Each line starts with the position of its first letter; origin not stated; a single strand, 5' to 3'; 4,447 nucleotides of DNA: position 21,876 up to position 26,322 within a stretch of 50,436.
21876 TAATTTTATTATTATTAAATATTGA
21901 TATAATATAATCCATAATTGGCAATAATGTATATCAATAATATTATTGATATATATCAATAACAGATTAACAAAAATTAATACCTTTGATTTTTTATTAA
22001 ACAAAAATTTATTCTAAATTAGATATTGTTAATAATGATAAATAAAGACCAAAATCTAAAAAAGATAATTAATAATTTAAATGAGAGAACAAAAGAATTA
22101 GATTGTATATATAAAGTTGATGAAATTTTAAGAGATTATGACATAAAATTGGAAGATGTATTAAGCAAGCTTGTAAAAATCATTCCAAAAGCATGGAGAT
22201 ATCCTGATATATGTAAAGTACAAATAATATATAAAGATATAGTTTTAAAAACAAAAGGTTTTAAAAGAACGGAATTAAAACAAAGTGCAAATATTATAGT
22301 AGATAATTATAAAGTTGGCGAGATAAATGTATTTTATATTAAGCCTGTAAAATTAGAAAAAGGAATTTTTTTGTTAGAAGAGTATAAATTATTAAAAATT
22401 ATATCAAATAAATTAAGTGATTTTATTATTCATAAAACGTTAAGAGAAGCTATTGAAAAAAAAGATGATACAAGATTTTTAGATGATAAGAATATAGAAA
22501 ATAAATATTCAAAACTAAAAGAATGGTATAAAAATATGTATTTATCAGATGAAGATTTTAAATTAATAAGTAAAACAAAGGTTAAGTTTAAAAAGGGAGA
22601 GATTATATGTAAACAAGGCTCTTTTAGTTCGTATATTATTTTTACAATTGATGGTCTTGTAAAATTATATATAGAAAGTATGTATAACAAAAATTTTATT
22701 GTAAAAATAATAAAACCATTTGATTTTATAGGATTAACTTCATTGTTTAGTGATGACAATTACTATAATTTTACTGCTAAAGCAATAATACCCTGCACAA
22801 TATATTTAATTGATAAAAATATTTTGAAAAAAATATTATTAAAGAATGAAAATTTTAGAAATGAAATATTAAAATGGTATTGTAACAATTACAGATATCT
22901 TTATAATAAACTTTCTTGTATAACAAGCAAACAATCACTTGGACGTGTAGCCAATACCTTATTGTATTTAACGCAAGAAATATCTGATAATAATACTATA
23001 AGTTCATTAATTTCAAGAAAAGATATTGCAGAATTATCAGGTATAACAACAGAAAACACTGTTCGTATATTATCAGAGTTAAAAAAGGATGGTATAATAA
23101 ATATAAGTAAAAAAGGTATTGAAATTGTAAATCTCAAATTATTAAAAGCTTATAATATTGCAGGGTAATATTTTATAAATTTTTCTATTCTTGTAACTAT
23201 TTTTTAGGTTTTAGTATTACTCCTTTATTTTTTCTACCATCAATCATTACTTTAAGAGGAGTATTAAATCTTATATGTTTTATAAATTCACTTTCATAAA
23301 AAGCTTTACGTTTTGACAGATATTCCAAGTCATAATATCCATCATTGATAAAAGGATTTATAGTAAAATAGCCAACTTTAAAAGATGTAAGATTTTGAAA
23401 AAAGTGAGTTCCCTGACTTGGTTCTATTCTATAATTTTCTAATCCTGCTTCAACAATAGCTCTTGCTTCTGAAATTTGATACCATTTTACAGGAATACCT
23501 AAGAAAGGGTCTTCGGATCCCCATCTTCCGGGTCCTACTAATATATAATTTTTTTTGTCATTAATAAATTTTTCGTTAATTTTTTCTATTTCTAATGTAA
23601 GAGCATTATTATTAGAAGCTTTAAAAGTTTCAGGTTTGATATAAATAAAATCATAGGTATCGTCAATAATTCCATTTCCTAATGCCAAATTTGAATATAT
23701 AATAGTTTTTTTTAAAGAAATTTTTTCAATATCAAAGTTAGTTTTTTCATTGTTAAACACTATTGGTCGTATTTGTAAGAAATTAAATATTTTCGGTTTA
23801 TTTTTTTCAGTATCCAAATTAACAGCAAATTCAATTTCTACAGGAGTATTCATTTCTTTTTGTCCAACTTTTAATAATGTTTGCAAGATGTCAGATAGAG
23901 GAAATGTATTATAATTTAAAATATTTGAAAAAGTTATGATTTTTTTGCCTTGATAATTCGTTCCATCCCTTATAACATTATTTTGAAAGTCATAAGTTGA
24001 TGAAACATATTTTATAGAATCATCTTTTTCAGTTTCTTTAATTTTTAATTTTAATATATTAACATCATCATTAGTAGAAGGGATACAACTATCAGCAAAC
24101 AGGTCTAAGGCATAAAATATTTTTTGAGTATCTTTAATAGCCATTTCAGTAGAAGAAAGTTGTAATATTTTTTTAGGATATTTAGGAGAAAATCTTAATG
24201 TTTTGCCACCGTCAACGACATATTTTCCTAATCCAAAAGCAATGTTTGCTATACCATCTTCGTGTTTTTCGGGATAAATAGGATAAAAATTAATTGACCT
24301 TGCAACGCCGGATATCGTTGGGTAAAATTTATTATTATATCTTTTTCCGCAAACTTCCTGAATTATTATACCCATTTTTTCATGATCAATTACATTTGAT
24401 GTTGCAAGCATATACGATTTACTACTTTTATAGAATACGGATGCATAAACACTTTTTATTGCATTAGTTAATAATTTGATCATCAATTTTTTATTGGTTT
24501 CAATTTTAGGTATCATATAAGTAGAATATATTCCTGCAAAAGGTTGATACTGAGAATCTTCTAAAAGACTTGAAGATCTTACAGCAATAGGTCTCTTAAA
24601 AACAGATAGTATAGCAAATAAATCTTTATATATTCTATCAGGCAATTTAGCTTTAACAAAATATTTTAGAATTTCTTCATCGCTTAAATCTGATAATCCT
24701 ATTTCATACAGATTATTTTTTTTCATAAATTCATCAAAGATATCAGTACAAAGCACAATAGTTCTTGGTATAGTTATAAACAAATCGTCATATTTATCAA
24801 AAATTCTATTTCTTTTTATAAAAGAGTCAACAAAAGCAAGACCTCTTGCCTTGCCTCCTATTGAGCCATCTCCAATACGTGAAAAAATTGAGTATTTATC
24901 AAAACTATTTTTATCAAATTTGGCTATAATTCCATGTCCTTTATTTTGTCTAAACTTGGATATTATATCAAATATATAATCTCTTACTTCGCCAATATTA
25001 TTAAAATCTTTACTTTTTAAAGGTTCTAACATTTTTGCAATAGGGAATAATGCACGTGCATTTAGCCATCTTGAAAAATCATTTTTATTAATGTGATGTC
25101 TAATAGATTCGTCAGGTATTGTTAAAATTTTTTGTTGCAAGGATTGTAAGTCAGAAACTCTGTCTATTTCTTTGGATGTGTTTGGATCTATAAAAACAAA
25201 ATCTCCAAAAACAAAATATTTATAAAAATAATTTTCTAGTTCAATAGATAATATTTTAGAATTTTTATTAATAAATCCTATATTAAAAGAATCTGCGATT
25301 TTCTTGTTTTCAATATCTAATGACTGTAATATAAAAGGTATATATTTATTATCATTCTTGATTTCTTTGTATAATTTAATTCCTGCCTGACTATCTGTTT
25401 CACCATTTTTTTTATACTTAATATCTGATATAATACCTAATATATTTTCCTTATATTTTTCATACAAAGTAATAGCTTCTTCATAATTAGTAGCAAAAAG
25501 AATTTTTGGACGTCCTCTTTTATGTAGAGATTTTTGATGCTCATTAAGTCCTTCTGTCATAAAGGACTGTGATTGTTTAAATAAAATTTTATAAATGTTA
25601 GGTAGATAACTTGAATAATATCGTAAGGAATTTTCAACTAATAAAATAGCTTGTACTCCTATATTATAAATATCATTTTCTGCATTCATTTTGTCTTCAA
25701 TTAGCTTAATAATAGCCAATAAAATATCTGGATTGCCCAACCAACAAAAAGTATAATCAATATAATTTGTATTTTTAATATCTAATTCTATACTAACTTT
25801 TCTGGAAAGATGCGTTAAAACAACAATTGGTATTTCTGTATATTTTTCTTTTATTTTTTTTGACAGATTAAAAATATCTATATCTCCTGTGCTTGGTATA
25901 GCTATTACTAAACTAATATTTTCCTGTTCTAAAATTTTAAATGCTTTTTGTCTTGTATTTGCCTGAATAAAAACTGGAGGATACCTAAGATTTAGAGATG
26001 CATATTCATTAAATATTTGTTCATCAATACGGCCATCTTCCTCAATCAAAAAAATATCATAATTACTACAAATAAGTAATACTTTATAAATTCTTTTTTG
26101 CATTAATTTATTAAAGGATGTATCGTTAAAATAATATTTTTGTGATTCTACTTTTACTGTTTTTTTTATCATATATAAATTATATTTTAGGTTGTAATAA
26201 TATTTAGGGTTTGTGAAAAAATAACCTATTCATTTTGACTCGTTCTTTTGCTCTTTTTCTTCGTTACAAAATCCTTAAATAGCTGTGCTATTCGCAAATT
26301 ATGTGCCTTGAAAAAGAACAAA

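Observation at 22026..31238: Five-gene cluster: two REC-gated PPDK_N (ATP-grasp) paralogs, a metallophosphoesterase, a sensor-nucleotidyltransferase and a sensor-Crp/Fnr regulator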

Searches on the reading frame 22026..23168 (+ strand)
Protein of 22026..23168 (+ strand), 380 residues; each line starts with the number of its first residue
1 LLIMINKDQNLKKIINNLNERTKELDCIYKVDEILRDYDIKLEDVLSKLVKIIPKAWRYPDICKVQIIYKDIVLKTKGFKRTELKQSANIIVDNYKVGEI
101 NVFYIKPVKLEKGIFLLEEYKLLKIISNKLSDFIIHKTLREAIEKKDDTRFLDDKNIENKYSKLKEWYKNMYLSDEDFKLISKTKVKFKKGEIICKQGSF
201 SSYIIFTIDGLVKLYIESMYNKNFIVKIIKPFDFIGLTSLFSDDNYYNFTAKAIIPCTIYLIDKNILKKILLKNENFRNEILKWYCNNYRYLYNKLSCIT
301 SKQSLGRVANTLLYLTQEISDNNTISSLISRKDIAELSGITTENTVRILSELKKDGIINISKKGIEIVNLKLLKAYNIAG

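Call 4: search_protein_families(library=pfam, proteins=[window:22026-23168:+], max_evalue=0.01)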
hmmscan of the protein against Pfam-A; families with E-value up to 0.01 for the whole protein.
window:22026-23168:+ (380 aa): 3 families
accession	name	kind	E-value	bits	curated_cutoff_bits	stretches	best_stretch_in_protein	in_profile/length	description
PF13545.12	HTH_Crp_2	-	4.1e-14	52.7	27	1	306-376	1-70/70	Crp-like helix-turn-helix domain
PF00027.35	cNMP_binding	-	6.6e-14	52.1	27.5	1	186-273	2-88/89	Cyclic nucleotide-binding domain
PF00325.26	Crp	-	0.01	16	21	0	330-358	4-32/32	Bacterial regulatory proteins, crp family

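Call 5: search_protein_families(library=ncbifam, proteins=[window:22026-23168:+], max_evalue=0.01)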
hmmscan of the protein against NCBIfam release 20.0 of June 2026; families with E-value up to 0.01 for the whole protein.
window:22026-23168:+ (380 aa): 12 families
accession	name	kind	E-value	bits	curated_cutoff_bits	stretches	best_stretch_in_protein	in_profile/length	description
NF006901.0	PRK09392.1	equivalog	6.3e-14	51.8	211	1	173-373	18-217/236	transcriptional activator FtrB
NF008732.0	PRK11753.1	equivalog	8.7e-13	48.2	266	1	186-367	26-210/214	cAMP-activated global transcriptional regulator CRP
NF050806.1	TransRegFixKCaul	equivalog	8e-10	38.3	300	1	180-361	20-197/215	transcriptional regulator FixK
NF041163.2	encap_f2b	equivalog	1.4e-07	31.1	400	1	184-283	96-195/450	family 2B encapsulin nanocompartment shell protein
NF052518.1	TransRegLdrP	equivalog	5.3e-07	29.8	300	1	188-374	4-185/195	transcriptional regulator LdrP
NF045989.1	TransRegFnrLRhodb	equivalog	7.3e-07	28.7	300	1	185-373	38-231/245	transcriptional regulator FnrL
NF008365.0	PRK11161.1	subfamily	2.9e-06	26.8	228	1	182-374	46-240/250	fumarate/nitrate reduction transcriptional regulator Fnr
NF007707.0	PRK10402.1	subfamily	4e-06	26.6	180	1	180-373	27-214/226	transcriptional regulator YeiL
NF010499.0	PRK13918.1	equivalog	0.00014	21.4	274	1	185-374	14-198/205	CRP/FNR family transcriptional regulator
NF050815.1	TransActFtrBCaul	equivalog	0.00026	20.3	300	1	186-357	35-204/251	transcriptional activator FtrB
TIGR03697.1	NtcA_cyano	equivalog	0.0013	18.6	244.95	1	208-369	18-184/193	global nitrogen regulator NtcA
TIGR00738.1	rrf2_super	superfamily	0.0014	18.5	73.3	0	326-364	23-60/132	Rrf2 family transcriptional regulator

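Call 6: search_protein_families(library=padloc, proteins=[window:22026-23168:+], max_evalue=0.01)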
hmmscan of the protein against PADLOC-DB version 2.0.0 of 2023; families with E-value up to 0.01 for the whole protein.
window:22026-23168:+ (380 aa): 0 families

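Call 77: find_homologous_proteins(query=window:22026-23168:+, max_evalue=1e-10)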
Query window:22026-23168:+ (380 aa): 330 proteins with E <= 1e-10 among 8000 candidates; the best 120 are listed.
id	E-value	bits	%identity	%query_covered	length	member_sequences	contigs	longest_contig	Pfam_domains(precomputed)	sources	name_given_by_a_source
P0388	2.5e-235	798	100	99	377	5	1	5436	PF13545.13,PF00027.36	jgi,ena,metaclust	metaclust:\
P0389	4.8e-198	676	85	98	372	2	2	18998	PF13545.13,PF00027.36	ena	-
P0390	8.2e-116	405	51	99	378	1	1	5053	PF13545.13,PF00027.36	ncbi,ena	-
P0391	2.6e-110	387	47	98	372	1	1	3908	PF13545.13,PF00027.36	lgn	-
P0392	3.7e-110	387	47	98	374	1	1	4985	PF13545.13,PF00027.36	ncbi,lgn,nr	ncbi:MAG: Crp/Fnr family transcriptional regulator [Bacteroidales bacterium]|nr:Crp/Fnr family trans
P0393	3.7e-109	383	48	100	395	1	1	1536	PF13545.13,PF00027.36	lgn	-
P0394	1.9e-108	381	50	98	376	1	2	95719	PF13545.13,PF00027.36,PF00325.27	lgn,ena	-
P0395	3.2e-108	380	48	99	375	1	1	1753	PF13545.13,PF00027.36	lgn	-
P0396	4.8e-108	380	48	99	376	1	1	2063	PF13545.13,PF00027.36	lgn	-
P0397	1.3e-107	378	47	99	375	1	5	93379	PF13545.13,PF00027.36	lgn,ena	-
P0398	1.4e-107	378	46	98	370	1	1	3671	PF13545.13,PF00027.36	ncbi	ncbi:MAG: Crp/Fnr family transcriptional regulator [Bacteroidota bacterium]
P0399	2.6e-107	377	47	97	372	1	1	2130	PF13545.13,PF00027.36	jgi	jgi:CRP-like cAMP-binding protein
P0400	3.9e-107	377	49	99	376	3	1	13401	PF13545.13,PF00027.36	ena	-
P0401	4.1e-107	377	49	92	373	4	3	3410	PF13545.13,PF00027.36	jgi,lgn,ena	-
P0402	4.8e-107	376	48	98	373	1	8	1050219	PF13545.13,PF00027.36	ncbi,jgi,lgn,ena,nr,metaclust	ncbi:MAG: hypothetical protein A2W91_12045 [Bacteroidetes bacterium GWF2_38_335]|nr:MAG: hypothetica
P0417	2.0e-102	361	47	98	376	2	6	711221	PF13545.13,PF00027.36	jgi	jgi:CRP-like cAMP-binding protein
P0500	7.2e-96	340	45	96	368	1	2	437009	PF13545.13,PF00027.36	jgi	jgi:CRP-like cAMP-binding protein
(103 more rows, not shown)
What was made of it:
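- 22026..23168 (+): Sensor-Crp/Fnr regulator. A GAF-like sensor (aa 1 to about 145) is followed by a cNMP-binding-type effector domain and HTH_Crp_2. It is transcribed divergently from gdhA and convergently with BIG2. 330 full-length homologues (call 77).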

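Call 78: find_encoding_contigs(protein=P0402, flank=7000, max_places=1)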
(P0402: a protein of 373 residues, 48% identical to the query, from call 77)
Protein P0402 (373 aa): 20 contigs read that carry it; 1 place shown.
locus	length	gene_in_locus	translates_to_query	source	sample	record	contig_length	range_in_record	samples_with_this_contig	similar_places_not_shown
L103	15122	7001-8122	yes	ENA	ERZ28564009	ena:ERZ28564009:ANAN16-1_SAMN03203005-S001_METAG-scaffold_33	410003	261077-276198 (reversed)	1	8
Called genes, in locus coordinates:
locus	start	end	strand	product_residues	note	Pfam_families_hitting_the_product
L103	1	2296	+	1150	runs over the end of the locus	PF01326:PPDK_N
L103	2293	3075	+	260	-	-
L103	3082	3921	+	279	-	PF00149:Metallophos, PF14582:Metallophos_3 (faint)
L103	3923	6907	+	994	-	PF00072:Response_reg (weak), PF01326:PPDK_N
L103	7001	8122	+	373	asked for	PF00027:cNMP_binding, PF13545:HTH_Crp_2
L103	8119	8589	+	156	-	-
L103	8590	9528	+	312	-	PF00480:ROK, PF02685:Glucokinase (faint)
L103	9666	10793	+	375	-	PF13173:AAA_14, PF13635:DUF4143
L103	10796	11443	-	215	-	PF00834:Ribul_P_3_epim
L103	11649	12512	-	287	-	PF00140:Sigma70_r1_2, PF04542:Sigma70_r2, PF04539:Sigma70_r3, PF04545:Sigma70_r4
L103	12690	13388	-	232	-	PF00072:Response_reg, PF00486:Trans_reg_C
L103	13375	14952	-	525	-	PF00512:HisKA, PF02518:HATPase_c, PF14501:HATPase_c_5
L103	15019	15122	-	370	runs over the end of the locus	PF12679:ABC2_membrane_2, PF12698:ABC2_membrane_3, PF01061:ABC2_membrane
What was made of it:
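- All three genes are co-operonic in L103 (call 78).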

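Call 79: find_encoding_contigs(protein=P0417, flank=7000, max_places=1)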
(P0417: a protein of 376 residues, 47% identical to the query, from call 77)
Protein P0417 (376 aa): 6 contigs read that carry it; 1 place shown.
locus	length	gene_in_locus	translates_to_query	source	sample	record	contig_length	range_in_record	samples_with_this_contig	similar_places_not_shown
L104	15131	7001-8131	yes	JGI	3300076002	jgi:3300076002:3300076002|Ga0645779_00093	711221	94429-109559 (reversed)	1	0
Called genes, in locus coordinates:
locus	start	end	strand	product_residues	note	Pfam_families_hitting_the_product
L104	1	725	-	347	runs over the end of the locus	-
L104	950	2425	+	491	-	PF28492:Beta_helix_4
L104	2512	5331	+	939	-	PF13620:CarboxypepD_reg, PF13715:CarbopepD_reg_2, PF07715:Plug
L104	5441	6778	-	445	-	PF02812:ELFV_dehydrog_N, PF00208:ELFV_dehydrog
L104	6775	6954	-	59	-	-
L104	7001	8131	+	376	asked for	PF00027:cNMP_binding, PF13545:HTH_Crp_2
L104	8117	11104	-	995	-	PF00072:Response_reg (faint), PF01326:PPDK_N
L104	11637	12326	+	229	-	-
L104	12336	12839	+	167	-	PF04306:DUF456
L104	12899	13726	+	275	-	PF13292:DXP_synthase_N, PF00456:Transketolase_N, PF00676:E1_dh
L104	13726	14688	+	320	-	PF02779:Transket_pyr, PF02780:Transketolase_C, PF22613:Transketolase_C_1 (weak)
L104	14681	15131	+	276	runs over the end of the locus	PF02557:VanY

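Call 80: find_encoding_contigs(protein=P0500, flank=7000, max_places=1)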
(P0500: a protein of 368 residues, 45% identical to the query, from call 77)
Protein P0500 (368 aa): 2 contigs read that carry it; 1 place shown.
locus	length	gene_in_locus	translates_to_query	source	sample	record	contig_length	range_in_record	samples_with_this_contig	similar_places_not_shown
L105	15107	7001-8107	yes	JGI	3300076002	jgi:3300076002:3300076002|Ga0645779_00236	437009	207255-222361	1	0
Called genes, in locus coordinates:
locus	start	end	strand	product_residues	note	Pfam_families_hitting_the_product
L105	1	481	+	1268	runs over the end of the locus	PF04563:RNA_pol_Rpb2_1, PF04561:RNA_pol_Rpb2_2, PF04565:RNA_pol_Rpb2_3, PF10385:RNA_pol_Rpb2_45, PF00562:RNA_pol_Rpb2_6, PF04560:RNA_pol_Rpb2_7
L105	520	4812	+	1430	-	PF04997:RNA_pol_Rpb1_1, PF00623:RNA_pol_Rpb1_2, PF04983:RNA_pol_Rpb1_3, PF05000:RNA_pol_Rpb1_4, PF04998:RNA_pol_Rpb1_5, PF01333:Apocytochr_F_C (faint), PF25984:BSH_YknX (faint)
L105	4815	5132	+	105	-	PF11950:DUF3467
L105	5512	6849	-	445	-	PF02812:ELFV_dehydrog_N, PF00208:ELFV_dehydrog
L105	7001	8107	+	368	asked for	PF00027:cNMP_binding, PF13545:HTH_Crp_2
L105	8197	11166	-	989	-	PF00072:Response_reg (faint), PF01326:PPDK_N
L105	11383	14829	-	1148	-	PF01326:PPDK_N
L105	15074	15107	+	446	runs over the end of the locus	PF02812:ELFV_dehydrog_N, PF00208:ELFV_dehydrog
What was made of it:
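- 22026..23168 (+): 3 of 3 foreign contexts lie next to BIG, and 2 of 3 are divergent from gdhA (calls 78–80).
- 3 of 3 foreign contexts are next to BIG, and 2 of 3 are divergent from gdhA (calls 78–80).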

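Call 92: search_protein_families(library=pfam, proteins=[L103:8119-8589:+], max_evalue=0.0001)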
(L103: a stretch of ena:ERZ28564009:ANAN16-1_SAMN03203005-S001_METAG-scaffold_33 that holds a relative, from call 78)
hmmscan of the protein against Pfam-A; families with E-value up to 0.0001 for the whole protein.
L103:8119-8589:+ (156 aa): 0 families

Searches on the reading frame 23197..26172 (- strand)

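Call 4: search_protein_families(library=pfam, proteins=[window:23197-26172:-], max_evalue=0.01)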
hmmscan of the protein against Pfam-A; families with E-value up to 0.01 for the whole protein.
window:23197-26172:- (991 aa): 3 families
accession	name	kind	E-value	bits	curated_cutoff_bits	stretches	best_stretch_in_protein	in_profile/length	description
PF01326.24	PPDK_N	-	7.8e-40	137.6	27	1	437-817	3-322/328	Pyruvate phosphate dikinase, AMP/ATP-binding domain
PF00072.30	Response_reg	-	0.0018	18.9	30.2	0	70-123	27-80/111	Response regulator receiver domain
PF19027.5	DUF5752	-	0.0018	18.1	23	0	337-409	18-104/208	Family of unknown function (DUF5752)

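Call 5: search_protein_families(library=ncbifam, proteins=[window:23197-26172:-], max_evalue=0.01)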
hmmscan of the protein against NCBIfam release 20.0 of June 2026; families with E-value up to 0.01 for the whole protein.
window:23197-26172:- (991 aa): 9 families
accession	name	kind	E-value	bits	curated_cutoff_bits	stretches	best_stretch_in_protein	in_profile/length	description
NF052631.1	prodigiosin_PigC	equivalog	1.1e-12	46.7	1300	1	467-608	32-168/883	prodigiosin ligase PigC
NF004881.0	PRK06241.2-2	equivalog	1.3e-11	43.5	883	1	463-655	31-217/898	phosphoenolpyruvate synthase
NF052632.1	undecylprod_RedH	equivalog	4.9e-09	34.7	1350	1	466-608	32-164/880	undecylprodigiosin ligase RedH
TIGR01418.1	PEP_synth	equivalog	1.2e-08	33.8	739.75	1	497-835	79-363/784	pyruvate, water dikinase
NF005057.0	PRK06464.1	equivalog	6.9e-07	27.7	598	1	500-655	87-231/798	phosphoenolpyruvate synthase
NF004878.0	PRK06241.1-3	subfamily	0.00046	18.4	945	1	484-655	68-220/891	phosphoenolpyruvate synthase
NF004877.0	PRK06241.1-2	subfamily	0.00062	18.2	866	1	499-607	81-184/869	phosphoenolpyruvate synthase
NF033117.2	vanR_ACDEGLN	exception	0.0013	18.4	350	0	71-126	28-82/226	VanR-ABDEGLN family response regulator transcription factor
NF041857.1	RIF_Ptrans_rph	equivalog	0.0014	17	999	1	500-654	80-218/864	rifamycin-inactivating phosphotransferase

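Call 6: search_protein_families(library=padloc, proteins=[window:23197-26172:-], max_evalue=0.01)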
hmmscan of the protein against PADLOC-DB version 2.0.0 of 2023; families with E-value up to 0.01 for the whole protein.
window:23197-26172:- (991 aa): 0 families
